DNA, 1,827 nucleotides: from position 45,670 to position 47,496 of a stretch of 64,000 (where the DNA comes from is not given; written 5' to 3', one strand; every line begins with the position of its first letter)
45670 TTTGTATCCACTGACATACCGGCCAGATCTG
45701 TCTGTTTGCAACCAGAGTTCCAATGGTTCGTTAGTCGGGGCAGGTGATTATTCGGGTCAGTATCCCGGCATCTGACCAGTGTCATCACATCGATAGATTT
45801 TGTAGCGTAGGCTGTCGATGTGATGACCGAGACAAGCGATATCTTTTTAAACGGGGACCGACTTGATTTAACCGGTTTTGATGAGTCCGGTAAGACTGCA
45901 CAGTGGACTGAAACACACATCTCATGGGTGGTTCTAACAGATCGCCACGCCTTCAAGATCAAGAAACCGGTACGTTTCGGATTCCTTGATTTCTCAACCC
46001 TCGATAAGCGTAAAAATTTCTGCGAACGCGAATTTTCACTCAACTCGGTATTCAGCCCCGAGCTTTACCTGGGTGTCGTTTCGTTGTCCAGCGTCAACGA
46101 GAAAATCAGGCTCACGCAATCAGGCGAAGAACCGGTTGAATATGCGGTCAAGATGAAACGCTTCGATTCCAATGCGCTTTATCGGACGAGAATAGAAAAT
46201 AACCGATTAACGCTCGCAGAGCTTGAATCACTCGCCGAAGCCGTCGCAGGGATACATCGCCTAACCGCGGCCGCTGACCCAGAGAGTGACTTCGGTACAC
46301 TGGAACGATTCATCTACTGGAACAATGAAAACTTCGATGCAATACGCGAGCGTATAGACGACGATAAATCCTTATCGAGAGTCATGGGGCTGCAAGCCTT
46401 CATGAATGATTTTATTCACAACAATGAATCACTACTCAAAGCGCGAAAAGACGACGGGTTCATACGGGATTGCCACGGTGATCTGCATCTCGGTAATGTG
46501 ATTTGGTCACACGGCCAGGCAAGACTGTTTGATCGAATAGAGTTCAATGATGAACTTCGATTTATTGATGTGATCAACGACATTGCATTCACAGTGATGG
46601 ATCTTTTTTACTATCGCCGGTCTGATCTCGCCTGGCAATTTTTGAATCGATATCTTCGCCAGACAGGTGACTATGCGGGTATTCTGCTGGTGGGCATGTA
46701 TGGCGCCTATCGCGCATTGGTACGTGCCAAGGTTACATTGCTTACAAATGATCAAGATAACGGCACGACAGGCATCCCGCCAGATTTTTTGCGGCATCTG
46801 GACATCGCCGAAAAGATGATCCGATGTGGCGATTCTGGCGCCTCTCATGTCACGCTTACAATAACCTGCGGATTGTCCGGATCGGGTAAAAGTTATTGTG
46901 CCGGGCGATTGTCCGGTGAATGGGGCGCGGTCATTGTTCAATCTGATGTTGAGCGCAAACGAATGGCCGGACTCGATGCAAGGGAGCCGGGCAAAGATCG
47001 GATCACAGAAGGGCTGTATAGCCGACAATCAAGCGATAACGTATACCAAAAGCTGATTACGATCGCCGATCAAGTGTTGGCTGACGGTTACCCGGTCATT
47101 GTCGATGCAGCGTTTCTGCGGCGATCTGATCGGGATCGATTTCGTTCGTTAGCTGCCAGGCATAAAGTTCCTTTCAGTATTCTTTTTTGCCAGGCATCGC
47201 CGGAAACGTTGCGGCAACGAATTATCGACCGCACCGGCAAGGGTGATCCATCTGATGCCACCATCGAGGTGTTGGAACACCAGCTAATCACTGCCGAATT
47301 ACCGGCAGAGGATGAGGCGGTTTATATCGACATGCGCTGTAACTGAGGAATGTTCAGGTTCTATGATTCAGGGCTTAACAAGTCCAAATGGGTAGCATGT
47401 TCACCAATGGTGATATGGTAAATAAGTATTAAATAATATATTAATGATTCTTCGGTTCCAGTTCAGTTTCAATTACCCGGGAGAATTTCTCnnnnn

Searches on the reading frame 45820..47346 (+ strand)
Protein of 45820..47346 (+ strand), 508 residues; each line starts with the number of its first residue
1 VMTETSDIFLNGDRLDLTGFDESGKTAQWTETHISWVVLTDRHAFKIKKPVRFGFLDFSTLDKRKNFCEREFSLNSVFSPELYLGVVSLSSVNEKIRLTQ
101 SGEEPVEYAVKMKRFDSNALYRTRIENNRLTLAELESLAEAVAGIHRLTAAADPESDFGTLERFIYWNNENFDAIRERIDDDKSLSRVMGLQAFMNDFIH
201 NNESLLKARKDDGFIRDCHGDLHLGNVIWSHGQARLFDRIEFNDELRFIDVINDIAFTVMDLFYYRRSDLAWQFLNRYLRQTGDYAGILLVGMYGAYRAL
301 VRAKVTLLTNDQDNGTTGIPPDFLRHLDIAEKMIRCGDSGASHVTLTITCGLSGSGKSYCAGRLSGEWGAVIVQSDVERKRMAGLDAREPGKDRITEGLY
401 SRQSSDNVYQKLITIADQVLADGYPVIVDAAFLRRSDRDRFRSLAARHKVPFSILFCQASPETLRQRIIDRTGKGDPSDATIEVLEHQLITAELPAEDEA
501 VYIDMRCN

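Call 4: search_protein_families(library=pfam, proteins=[window:45820-47346:+], max_evalue=0.1)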
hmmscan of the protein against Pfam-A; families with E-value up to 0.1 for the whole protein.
window:45820-47346:+ (508 aa): 6 families
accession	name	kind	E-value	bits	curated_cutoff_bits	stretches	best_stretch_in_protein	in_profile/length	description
PF13671.12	AAA_33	-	1.5e-34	119.8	27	1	346-495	1-143/143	AAA domain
PF01636.29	APH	-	4.4e-08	33.6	23.2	1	121-278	84-229/239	Phosphotransferase enzyme family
PF13207.12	AAA_17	-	3.4e-06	27.8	27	1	351-485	2-135/136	AAA domain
PF13238.12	AAA_18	-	0.00031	21.6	29.4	1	349-472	3-112/128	AAA domain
PF06414.18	Zeta_toxin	-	0.035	14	22.3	1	347-474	19-146/199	Zeta toxin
PF08433.16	KTI12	-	0.094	12.6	22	0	346-483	3-131/271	Chromatin associated protein KTI12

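Call 5: search_protein_families(library=ncbifam, proteins=[window:45820-47346:+], max_evalue=0.1)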
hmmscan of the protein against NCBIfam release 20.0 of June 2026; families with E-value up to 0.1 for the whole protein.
window:45820-47346:+ (508 aa): 4 families
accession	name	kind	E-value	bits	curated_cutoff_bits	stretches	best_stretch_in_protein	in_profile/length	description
TIGR01313.1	therm_gnt_kin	subfamily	0.00015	21.5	113.75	1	349-504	3-146/164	gluconokinase, GntK/IdnK-type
TIGR04075.1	bacter_Pnkp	equivalog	0.0016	16.7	750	1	344-474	8-123/851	polynucleotide kinase-phosphatase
TIGR03574.1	selen_PSTK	equivalog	0.0025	17.3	290.5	1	385-474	28-119/249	L-seryl-tRNA(Sec) kinase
NF041273.1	GlcN_kinase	equivalog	0.043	13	550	1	127-234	172-273/391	glucosamine kinase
